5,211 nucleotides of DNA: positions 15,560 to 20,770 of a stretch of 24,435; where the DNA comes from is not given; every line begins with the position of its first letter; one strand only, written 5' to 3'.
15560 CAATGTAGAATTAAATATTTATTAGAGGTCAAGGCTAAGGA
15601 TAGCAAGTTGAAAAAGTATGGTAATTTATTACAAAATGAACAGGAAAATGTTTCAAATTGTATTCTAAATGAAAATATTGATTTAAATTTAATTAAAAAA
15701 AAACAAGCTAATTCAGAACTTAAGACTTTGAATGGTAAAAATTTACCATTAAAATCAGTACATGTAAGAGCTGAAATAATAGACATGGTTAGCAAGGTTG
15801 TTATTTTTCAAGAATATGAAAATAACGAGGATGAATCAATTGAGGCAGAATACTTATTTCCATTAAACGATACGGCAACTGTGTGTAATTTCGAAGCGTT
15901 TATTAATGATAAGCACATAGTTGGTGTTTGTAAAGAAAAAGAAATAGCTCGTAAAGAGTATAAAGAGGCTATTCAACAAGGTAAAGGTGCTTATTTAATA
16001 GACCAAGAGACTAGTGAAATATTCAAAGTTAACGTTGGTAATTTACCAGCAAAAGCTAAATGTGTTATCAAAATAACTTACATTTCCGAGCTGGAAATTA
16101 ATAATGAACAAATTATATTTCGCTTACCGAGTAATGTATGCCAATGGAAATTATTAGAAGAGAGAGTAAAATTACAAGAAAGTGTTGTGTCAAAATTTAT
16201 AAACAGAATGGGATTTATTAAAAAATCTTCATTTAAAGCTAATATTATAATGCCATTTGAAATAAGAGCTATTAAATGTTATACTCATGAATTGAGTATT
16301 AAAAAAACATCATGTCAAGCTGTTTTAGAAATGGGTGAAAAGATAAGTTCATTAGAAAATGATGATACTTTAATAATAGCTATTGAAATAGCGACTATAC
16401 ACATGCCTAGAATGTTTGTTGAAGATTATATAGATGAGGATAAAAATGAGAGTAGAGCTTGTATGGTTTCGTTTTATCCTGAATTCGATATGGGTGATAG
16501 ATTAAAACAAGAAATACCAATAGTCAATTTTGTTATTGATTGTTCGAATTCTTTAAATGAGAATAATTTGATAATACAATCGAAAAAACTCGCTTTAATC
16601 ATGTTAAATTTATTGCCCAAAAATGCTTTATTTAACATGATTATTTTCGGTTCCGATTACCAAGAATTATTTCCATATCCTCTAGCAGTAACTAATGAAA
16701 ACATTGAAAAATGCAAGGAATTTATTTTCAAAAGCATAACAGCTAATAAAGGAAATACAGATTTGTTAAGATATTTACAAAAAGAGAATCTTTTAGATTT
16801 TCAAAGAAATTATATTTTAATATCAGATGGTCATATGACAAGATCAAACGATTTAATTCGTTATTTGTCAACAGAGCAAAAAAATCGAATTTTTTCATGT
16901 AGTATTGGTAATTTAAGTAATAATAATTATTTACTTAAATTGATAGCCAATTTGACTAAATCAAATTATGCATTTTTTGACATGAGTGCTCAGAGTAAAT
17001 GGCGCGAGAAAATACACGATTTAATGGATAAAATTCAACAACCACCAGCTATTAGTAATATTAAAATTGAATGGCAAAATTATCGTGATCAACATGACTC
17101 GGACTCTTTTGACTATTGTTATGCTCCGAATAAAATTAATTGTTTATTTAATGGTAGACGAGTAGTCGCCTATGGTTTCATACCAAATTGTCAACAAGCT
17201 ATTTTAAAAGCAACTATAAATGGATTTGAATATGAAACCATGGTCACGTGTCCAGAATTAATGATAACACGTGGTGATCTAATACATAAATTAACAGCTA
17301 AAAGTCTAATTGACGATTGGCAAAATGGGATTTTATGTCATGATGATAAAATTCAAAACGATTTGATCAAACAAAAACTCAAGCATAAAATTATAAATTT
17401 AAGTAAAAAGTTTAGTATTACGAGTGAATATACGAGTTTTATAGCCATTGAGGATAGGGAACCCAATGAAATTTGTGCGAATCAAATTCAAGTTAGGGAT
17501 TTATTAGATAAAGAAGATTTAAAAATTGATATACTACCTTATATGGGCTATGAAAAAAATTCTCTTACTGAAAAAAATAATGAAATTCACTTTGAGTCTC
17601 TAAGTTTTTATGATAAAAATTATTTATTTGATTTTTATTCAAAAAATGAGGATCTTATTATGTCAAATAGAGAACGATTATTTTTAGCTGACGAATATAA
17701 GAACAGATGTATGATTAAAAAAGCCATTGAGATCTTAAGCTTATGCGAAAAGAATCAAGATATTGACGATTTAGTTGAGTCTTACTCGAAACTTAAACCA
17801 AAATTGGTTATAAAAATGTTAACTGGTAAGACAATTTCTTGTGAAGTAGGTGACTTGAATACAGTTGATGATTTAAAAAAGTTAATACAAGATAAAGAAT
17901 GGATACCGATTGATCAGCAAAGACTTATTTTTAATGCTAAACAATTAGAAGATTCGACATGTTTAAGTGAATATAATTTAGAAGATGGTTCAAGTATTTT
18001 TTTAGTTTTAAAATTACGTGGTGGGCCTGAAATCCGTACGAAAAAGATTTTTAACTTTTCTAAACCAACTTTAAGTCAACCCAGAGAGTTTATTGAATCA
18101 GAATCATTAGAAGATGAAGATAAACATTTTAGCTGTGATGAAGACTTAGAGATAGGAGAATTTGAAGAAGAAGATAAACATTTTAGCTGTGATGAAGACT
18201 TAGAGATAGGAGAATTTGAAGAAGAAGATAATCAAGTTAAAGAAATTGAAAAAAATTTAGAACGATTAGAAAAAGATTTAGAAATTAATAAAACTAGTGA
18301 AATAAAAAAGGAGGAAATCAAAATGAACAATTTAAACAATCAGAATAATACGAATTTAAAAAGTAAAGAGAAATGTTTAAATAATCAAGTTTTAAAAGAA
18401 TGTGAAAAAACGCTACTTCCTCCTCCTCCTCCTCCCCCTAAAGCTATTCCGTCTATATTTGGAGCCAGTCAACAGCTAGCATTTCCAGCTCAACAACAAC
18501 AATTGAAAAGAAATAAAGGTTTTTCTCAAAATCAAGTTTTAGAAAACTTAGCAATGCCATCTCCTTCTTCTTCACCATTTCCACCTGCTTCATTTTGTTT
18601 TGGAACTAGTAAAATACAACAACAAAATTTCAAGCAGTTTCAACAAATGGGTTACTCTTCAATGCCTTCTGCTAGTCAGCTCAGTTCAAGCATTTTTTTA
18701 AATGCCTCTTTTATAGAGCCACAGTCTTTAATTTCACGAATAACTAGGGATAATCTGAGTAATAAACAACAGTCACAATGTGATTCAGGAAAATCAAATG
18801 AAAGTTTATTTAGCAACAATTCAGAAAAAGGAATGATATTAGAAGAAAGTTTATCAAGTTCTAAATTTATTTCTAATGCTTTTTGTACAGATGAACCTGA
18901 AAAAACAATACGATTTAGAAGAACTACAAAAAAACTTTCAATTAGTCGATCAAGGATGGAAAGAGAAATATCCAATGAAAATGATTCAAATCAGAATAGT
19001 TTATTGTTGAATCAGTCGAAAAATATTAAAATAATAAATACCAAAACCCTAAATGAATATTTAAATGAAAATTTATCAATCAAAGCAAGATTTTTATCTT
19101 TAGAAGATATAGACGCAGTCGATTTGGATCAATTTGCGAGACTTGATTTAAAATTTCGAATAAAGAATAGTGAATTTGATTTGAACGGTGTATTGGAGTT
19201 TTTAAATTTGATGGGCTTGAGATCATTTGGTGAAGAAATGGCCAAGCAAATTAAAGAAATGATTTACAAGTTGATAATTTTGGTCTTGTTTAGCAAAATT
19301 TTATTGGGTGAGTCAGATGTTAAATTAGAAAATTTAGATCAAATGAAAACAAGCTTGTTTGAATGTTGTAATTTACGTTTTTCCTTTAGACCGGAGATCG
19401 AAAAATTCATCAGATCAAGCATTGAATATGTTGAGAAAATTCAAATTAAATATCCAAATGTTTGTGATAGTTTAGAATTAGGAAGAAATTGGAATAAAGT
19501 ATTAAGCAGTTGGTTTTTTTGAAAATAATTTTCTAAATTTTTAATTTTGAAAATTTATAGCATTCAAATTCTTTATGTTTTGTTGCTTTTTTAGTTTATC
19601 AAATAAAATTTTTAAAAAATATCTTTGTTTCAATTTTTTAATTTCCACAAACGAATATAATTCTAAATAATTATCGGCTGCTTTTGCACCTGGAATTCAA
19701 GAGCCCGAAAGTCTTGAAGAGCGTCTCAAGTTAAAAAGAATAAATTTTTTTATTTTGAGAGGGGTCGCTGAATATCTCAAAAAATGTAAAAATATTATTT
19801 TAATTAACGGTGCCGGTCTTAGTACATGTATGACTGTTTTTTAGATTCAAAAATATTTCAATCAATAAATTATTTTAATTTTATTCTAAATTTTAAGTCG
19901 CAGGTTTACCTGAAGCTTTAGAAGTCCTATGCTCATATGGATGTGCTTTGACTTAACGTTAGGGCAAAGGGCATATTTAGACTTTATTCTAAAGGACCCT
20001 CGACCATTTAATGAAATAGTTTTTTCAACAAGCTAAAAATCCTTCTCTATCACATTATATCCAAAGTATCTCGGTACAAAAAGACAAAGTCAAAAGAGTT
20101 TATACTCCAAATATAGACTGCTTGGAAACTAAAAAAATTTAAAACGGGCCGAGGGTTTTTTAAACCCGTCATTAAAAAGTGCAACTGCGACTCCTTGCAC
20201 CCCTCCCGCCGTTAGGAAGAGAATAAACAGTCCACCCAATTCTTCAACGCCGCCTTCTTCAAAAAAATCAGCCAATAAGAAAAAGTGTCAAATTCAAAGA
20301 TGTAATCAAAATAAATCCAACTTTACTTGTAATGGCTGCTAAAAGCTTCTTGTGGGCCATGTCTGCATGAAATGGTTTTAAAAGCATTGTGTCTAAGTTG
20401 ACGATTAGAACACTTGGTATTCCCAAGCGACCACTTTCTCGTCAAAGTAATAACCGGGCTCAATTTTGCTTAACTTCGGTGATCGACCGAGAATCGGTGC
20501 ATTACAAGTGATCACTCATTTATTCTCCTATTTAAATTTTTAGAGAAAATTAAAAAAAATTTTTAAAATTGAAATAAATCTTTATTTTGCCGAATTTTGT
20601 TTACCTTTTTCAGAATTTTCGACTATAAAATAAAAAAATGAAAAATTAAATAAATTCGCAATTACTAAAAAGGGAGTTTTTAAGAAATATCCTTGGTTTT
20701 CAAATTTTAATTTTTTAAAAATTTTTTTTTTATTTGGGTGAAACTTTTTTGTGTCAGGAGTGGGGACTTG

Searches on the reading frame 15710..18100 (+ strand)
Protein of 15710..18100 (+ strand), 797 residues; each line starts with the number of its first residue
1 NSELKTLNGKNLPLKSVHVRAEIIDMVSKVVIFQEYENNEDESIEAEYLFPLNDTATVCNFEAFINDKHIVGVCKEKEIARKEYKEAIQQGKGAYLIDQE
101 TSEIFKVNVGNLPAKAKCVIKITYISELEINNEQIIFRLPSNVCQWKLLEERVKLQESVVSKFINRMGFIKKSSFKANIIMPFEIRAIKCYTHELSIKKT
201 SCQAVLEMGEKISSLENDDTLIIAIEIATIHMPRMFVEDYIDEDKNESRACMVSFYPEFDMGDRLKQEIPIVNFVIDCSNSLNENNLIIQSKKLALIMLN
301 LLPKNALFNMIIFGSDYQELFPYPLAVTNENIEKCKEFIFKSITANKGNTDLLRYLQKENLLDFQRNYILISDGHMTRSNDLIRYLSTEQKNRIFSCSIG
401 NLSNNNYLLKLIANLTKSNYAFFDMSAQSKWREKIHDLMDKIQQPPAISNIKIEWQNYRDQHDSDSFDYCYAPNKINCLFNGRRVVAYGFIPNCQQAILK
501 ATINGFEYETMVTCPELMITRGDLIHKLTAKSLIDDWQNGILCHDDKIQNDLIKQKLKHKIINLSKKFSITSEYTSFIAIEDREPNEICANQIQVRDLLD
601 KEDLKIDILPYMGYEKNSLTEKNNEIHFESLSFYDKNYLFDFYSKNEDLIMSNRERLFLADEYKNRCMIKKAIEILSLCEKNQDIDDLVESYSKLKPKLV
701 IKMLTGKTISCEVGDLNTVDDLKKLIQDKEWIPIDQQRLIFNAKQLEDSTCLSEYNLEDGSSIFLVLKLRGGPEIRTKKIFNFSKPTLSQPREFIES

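Call 56: find_homologous_proteins(query=window:15710-18100:+, max_evalue=1e-10)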
Query window:15710-18100:+ (797 aa): 141 proteins with E <= 1e-10 among 6349 candidates; the best 120 are listed.
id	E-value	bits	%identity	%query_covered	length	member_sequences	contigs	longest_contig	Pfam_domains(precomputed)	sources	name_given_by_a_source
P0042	3.3e-233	794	49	97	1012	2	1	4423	PF13768.13,PF00240.30,PF13757.13,PF08487.17,PF11976.15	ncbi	-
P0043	8.2e-224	763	50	97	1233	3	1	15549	PF13768.13,PF00644.27,PF00240.30,PF13757.13,PF00092.35,PF08487.17,PF11976.15,PF00022.26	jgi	jgi:poly [ADP-ribose] polymerase 2/3/4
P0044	7.8e-220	750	47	96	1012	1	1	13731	PF13768.13,PF00240.30,PF13757.13,PF08487.17,PF11976.15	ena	-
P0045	5.4e-213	727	57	77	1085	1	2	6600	PF13768.13,PF00244.27,PF00644.27,PF13757.13,PF08487.17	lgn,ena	-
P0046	2.2e-203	696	54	72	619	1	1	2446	PF13768.13,PF13757.13,PF00092.35,PF08487.17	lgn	-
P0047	1.5e-191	656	47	77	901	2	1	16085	PF13768.13,PF00240.30,PF13757.13,PF08487.17,PF11976.15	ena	-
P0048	3.1e-183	629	61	60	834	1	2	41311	PF13768.13,PF00240.30,PF26156.1,PF11976.15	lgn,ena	-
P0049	2.7e-178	613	47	77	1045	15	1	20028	PF13768.13,PF00244.27,PF00644.27,PF13757.13,PF00092.35,PF13519.13,PF08487.17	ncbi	-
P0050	9.7e-178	611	48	77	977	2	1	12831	PF13768.13,PF00644.27,PF13757.13,PF00092.35,PF13519.13,PF08487.17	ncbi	-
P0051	2.1e-176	606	48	77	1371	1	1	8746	PF13768.13,PF00644.27,PF13757.13,PF08487.17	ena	-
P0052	4.9e-175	602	47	78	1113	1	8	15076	PF13768.13,PF00244.27,PF00644.27,PF13757.13,PF00092.35,PF13519.13,PF08487.17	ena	-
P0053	7.6e-174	598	44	91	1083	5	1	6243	PF13768.13,PF00644.27,PF13757.13,PF00092.35,PF13519.13,PF08487.17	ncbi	-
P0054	2.2e-166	573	47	76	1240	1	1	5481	PF13768.13,PF00644.27,PF13757.13,PF00092.35,PF13519.13,PF08487.17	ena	-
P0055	2.1e-164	567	51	66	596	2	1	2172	PF13768.13,PF13757.13,PF00092.35,PF13519.13,PF08487.17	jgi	jgi:poly [ADP-ribose] polymerase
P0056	2.6e-162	560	46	79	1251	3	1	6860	PF13768.13,PF00644.27,PF13757.13,PF00092.35,PF13519.13,PF08487.17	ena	-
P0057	1.5e-160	554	53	67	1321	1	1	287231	PF13768.13,PF00012.27,PF00092.35,PF13519.13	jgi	jgi:hypothetical protein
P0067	1.3e-127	445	39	76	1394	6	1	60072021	PF13768.13,PF00644.27,PF13757.13,PF00092.35,PF13519.13,PF08487.17,PF02877.20,PF00022.26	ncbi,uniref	ncbi:protein mono-ADP-ribosyltransferase PARP4-like [Amphiura filiformis]|uniref:protein mono-ADP-ri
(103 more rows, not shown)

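Call 58: find_encoding_contigs(protein=P0049, flank=6000, max_places=3)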
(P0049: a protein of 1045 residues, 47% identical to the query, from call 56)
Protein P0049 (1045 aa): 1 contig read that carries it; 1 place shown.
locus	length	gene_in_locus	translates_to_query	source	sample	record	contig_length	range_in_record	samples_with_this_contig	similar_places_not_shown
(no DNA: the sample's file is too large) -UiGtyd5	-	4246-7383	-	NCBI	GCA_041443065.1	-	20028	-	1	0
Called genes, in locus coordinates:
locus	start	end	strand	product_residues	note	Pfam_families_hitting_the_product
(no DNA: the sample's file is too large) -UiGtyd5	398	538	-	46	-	-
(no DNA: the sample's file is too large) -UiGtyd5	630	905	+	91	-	-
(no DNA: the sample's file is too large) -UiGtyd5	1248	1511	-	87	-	PF00324:AA_permease, PF13520:AA_permease_2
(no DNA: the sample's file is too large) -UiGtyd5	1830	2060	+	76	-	-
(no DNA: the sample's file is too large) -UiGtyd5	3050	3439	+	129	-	PF00533:BRCT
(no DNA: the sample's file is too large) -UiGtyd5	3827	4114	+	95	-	-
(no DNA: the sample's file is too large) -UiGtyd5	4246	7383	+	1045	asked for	PF00644:PARP, PF13757:VIT_2, PF08487:VIT, PF00092:VWA, PF13519:VWA_2, PF13768:VWA_3, PF00244:14-3-3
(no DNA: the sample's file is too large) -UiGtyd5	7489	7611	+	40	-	-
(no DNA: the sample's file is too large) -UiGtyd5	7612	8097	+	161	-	-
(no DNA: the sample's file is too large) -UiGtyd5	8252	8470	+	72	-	-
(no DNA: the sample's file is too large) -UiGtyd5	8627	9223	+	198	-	PF00012:HSP70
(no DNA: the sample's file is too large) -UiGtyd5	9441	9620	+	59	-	-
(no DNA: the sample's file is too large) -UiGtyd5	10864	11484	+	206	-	-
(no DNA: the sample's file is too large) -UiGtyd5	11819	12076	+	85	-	-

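Call 67: search_protein_families(library=pfam, proteins=[P0043, P0045, P0057, P0067, P0042], max_evalue=0.00001)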
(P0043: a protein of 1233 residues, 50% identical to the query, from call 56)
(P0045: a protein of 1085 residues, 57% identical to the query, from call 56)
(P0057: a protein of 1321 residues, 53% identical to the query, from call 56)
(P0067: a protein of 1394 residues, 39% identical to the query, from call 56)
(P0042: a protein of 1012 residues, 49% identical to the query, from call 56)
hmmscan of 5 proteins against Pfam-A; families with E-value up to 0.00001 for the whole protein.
P0043 (1233 aa): 8 families
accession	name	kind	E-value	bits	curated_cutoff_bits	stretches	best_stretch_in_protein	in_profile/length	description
PF08487.16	VIT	-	4.3e-36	123.9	26.5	1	343-453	1-111/111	Vault protein inter-alpha-trypsin domain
PF00644.27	PARP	-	1.2e-27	97.2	26.7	1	101-282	1-198/199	Poly(ADP-ribose) polymerase catalytic domain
PF00022.25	Actin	-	9.6e-15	54.5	27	1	1144-1217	2-70/410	Actin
PF00240.29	ubiquitin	-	9.8e-14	51.3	25.4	1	1070-1137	3-68/72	Ubiquitin family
PF13768.12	VWA_3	-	5.8e-10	39.9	27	1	604-760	4-154/155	von Willebrand factor type A domain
PF13757.12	VIT_2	-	8.2e-09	35.7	23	1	335-406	6-77/78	Vault protein inter-alpha-trypsin domain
PF11976.14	Rad60-SLD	-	8.2e-07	29.2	23.8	1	1070-1133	5-67/72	Ubiquitin-2 like Rad60 SUMO-like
PF00092.34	VWA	-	9.7e-06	26.3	23.8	0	604-756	3-155/174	von Willebrand factor type A domain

P0045 (1085 aa): 5 families
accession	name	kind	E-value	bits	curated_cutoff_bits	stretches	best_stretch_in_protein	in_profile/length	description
PF08487.16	VIT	-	1.6e-36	125.3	26.5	1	307-417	1-111/111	Vault protein inter-alpha-trypsin domain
PF00644.27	PARP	-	4.3e-30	105.2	26.7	1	60-240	1-198/199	Poly(ADP-ribose) polymerase catalytic domain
PF13757.12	VIT_2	-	8.3e-11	42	23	1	298-371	5-78/78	Vault protein inter-alpha-trypsin domain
PF00244.26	14-3-3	-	1.3e-06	28.6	33.2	1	996-1066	150-221/223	14-3-3 protein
PF13768.12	VWA_3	-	2.1e-06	28.3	27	1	573-722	3-139/155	von Willebrand factor type A domain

P0057 (1321 aa): 4 families
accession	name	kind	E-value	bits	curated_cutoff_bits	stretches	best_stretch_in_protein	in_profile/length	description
PF00012.26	HSP70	-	5.2e-51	174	20.6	1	1084-1258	382-553/599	Hsp70 protein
PF13768.12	VWA_3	-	3.3e-14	53.6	27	1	170-315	4-149/155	von Willebrand factor type A domain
PF00092.34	VWA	-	2.6e-12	47.8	23.8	1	169-326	2-165/174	von Willebrand factor type A domain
PF13519.12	VWA_2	-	1.4e-06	29.3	27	1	171-274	3-107/107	von Willebrand factor type A domain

P0067 (1394 aa): 8 families
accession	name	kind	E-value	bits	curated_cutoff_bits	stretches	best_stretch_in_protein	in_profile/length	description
PF08487.16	VIT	-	7.5e-37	126.3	26.5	1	591-701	1-111/111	Vault protein inter-alpha-trypsin domain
PF00644.27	PARP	-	3.3e-32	112.1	26.7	1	345-520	2-197/199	Poly(ADP-ribose) polymerase catalytic domain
PF13768.12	VWA_3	-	4.5e-17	63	27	1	841-992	2-155/155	von Willebrand factor type A domain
PF13757.12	VIT_2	-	4.6e-14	52.5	23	1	585-655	8-78/78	Vault protein inter-alpha-trypsin domain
PF00022.25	Actin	-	1.7e-10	40.5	27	1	1344-1382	2-40/410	Actin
PF02877.19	PARP_reg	-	9e-08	32.7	26.8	1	237-321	30-122/135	Poly(ADP-ribose) polymerase, regulatory domain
PF00092.34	VWA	-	1.8e-07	32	23.8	1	842-996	2-164/174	von Willebrand factor type A domain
PF13519.12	VWA_2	-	1.9e-06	28.9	27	0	842-945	1-107/107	von Willebrand factor type A domain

P0042 (1012 aa): 5 families
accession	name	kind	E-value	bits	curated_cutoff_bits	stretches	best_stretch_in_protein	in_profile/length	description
PF08487.16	VIT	-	1.7e-35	122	26.5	1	38-148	1-111/111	Vault protein inter-alpha-trypsin domain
PF00240.29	ubiquitin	-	1.3e-18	67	25.4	1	796-864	2-72/72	Ubiquitin family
PF13768.12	VWA_3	-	4.7e-12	46.7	27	1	311-453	4-146/155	von Willebrand factor type A domain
PF13757.12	VIT_2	-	1.3e-11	44.7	23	1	29-102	5-78/78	Vault protein inter-alpha-trypsin domain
PF11976.14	Rad60-SLD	-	4.3e-08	33.3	23.8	1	797-861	5-72/72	Ubiquitin-2 like Rad60 SUMO-like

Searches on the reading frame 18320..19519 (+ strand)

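Call 31: search_protein_families(library=pfam, proteins=[window:18320-19519:+], max_evalue=10)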
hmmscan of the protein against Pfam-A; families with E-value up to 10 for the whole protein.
window:18320-19519:+ (400 aa): 1 family
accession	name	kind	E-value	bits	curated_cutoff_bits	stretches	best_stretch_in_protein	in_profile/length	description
PF08806.17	Sep15_SelM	-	0.001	19.5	26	1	347-379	4-36/75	Sep15/SelM redox domain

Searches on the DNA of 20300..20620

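Call 64: search_rna_families(source=window, start=20300, end=20620, threshold=evalue, max_evalue=0.01, show_alignments=1)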
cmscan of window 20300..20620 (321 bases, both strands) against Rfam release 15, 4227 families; matches with E-value up to 0.01: 1.
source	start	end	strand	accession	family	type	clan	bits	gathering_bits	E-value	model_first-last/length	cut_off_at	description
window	20403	20519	-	RF00001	5S_rRNA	Gene; rRNA;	CL00113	37.6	38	1.9e-06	1-120/120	no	5S ribosomal RNA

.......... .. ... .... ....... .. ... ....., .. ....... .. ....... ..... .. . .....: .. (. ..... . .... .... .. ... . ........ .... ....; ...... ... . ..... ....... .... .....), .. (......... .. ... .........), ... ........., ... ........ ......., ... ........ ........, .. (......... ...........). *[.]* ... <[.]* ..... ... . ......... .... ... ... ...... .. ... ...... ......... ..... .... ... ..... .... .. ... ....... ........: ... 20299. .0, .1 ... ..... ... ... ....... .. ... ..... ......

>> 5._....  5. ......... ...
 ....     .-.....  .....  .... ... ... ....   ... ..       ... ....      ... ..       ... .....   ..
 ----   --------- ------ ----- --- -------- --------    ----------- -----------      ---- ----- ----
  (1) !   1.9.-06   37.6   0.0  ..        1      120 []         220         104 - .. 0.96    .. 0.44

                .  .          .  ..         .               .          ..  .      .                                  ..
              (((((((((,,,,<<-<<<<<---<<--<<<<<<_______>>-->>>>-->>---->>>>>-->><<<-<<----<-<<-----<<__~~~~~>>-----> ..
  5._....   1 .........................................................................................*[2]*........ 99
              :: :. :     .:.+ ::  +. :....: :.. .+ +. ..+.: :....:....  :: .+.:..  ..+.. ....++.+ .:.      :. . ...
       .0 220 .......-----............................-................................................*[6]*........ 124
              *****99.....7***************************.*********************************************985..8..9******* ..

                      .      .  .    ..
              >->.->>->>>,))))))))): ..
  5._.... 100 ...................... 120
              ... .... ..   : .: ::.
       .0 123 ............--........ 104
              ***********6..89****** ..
